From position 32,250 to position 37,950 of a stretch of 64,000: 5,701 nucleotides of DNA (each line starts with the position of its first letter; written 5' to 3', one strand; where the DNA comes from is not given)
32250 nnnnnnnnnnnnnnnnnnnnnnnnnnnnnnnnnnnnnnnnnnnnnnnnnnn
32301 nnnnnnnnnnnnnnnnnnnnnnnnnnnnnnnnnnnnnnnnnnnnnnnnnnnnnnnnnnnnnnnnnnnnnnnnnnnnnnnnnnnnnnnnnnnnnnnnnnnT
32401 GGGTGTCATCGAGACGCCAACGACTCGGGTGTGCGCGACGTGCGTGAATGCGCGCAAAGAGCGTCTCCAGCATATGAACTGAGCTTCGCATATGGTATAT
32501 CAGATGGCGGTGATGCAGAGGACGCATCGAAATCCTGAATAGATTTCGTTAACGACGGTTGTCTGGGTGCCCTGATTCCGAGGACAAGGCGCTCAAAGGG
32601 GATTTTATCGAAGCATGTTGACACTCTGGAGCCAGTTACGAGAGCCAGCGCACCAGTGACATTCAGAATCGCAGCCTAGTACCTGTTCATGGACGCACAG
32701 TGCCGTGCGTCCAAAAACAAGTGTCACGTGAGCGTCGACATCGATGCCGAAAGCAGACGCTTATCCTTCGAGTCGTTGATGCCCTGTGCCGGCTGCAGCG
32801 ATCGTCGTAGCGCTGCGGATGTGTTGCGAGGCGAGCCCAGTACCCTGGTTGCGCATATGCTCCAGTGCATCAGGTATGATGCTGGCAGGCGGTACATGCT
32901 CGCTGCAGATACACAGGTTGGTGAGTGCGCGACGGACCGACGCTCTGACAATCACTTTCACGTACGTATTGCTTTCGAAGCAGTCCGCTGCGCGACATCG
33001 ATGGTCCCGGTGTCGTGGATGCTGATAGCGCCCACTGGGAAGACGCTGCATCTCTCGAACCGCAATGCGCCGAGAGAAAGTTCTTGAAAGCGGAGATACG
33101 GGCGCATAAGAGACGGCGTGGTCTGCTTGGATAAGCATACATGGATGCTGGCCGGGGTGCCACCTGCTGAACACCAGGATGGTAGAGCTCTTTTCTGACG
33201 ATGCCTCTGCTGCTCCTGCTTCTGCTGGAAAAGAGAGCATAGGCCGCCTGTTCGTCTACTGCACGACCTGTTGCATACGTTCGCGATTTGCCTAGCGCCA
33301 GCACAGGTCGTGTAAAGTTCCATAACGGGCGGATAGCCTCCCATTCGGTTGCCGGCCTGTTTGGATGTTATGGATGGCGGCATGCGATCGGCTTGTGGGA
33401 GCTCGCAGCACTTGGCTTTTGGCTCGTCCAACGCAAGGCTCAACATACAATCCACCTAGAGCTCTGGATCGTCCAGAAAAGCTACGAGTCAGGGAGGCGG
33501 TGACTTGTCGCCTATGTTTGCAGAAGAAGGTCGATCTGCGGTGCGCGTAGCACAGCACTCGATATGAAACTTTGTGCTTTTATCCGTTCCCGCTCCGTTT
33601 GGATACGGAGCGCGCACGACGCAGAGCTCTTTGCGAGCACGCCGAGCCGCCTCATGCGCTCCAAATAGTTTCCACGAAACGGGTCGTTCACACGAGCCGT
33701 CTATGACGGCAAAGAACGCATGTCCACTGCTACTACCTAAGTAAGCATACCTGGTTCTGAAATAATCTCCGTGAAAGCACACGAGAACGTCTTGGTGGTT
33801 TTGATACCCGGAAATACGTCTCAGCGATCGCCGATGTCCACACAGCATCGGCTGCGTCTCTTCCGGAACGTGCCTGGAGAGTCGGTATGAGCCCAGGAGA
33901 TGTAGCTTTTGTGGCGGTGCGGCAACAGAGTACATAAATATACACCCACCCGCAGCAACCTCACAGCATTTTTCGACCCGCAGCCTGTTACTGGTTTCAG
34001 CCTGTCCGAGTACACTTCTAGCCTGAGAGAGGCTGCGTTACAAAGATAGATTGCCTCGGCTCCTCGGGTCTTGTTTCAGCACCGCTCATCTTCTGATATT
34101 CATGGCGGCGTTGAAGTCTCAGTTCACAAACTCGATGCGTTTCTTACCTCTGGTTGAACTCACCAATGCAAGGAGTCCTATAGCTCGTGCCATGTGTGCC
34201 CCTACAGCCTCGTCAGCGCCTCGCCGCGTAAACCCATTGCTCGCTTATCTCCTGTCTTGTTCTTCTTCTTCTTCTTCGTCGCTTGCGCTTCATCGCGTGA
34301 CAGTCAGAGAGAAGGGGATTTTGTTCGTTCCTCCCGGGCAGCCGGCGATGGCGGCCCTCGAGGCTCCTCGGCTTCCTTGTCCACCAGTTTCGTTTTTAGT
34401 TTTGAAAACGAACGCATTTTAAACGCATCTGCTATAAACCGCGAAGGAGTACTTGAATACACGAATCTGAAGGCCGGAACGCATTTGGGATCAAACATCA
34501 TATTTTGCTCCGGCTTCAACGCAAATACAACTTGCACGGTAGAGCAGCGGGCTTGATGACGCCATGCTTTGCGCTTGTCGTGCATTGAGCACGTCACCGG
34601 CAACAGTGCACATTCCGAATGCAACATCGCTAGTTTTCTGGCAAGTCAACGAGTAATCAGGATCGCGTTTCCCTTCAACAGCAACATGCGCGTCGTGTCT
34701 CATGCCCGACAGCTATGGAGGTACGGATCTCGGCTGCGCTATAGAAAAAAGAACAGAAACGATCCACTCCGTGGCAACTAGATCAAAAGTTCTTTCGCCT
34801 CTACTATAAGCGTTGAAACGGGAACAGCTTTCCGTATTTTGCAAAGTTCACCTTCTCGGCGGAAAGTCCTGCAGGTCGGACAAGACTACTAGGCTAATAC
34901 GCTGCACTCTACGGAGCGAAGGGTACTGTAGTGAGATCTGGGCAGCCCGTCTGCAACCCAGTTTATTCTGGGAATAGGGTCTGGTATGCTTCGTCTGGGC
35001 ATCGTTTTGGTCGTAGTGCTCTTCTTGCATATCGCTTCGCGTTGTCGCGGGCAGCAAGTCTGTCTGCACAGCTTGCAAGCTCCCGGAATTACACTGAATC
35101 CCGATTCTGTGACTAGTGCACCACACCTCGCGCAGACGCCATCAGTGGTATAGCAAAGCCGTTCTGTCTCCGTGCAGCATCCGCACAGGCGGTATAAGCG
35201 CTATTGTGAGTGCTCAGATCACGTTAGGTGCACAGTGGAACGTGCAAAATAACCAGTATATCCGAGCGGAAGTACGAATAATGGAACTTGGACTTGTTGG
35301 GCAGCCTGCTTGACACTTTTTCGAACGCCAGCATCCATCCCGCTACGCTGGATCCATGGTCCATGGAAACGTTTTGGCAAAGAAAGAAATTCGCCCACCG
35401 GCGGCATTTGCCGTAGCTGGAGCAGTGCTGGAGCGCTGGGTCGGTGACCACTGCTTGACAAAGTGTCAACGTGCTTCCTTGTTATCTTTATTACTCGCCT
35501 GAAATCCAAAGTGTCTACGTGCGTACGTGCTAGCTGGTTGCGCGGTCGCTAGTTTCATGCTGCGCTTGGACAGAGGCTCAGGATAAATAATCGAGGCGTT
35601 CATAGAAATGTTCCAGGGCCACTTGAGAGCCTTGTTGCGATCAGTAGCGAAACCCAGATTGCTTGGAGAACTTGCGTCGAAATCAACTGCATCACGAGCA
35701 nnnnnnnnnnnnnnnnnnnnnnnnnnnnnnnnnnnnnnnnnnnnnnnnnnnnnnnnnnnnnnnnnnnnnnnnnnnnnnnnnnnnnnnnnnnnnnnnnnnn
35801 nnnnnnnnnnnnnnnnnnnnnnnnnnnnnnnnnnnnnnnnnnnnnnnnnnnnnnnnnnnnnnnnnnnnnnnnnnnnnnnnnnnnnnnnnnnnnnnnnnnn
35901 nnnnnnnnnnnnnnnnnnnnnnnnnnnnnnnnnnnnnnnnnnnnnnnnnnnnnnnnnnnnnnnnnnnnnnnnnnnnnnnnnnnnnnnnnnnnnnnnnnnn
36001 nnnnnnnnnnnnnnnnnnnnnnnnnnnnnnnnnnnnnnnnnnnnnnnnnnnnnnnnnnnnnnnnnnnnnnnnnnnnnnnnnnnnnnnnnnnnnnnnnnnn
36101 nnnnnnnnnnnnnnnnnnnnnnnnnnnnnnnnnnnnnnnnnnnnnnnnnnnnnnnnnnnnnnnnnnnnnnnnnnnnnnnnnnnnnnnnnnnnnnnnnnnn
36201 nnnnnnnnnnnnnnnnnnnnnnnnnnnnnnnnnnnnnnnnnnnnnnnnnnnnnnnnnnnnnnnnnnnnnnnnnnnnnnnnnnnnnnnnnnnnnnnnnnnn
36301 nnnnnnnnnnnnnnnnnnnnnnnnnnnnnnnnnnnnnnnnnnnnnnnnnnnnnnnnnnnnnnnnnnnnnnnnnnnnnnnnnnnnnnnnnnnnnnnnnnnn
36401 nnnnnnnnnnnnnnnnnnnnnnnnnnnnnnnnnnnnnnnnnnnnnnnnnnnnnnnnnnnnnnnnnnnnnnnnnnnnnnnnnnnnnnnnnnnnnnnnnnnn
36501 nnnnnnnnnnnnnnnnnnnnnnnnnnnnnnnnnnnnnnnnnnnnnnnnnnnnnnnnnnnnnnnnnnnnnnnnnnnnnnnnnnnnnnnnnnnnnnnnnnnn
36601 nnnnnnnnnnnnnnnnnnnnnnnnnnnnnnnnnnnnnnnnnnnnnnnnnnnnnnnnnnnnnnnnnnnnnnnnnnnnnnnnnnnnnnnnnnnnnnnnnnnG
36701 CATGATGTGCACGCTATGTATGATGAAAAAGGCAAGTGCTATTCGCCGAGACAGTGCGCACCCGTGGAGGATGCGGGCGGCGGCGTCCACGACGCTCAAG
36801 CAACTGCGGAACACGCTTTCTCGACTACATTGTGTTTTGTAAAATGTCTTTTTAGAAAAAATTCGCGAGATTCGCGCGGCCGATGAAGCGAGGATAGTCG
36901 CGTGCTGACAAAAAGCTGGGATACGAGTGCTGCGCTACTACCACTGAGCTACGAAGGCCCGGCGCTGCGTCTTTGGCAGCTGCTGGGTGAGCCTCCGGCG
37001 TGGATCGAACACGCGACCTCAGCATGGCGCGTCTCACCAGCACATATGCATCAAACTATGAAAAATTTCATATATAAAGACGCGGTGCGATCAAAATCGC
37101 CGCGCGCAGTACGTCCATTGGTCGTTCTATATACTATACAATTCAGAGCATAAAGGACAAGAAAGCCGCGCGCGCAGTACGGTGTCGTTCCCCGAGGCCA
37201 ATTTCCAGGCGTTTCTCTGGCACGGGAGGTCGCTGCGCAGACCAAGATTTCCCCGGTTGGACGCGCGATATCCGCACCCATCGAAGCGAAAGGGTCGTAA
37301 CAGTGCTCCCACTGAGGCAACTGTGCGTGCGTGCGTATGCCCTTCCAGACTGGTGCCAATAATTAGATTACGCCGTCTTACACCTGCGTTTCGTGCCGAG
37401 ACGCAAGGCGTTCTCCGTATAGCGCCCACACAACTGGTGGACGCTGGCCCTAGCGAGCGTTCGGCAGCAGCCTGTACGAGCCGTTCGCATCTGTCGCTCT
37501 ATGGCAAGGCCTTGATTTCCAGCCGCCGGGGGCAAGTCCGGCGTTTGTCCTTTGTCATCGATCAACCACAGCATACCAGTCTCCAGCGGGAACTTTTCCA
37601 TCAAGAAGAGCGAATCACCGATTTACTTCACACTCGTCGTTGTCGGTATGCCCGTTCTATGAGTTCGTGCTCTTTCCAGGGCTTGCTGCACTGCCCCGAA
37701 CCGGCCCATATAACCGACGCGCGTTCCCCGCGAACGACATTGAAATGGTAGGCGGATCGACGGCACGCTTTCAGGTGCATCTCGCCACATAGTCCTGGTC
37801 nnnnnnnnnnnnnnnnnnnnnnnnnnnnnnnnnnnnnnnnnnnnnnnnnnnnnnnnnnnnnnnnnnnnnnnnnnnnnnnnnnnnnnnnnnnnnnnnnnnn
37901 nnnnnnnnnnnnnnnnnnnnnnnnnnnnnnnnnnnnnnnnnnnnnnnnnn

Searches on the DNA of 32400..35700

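Call 40: search_rna_families(source=window, start=32400, end=35700, threshold=evalue, max_evalue=1)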
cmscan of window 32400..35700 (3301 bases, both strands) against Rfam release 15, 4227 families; matches with E-value up to 1: 0.
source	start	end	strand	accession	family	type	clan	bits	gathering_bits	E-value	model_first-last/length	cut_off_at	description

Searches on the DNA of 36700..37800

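Call 60: search_rna_families(source=window, start=36700, end=37800, threshold=evalue, max_evalue=1)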
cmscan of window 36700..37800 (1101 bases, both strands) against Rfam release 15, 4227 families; matches with E-value up to 1: 1.
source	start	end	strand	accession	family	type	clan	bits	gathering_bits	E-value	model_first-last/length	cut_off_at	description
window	36899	37043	-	RF02553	YrlA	Gene; sRNA;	-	23.1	69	0.031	1-114/114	no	Y RNA-like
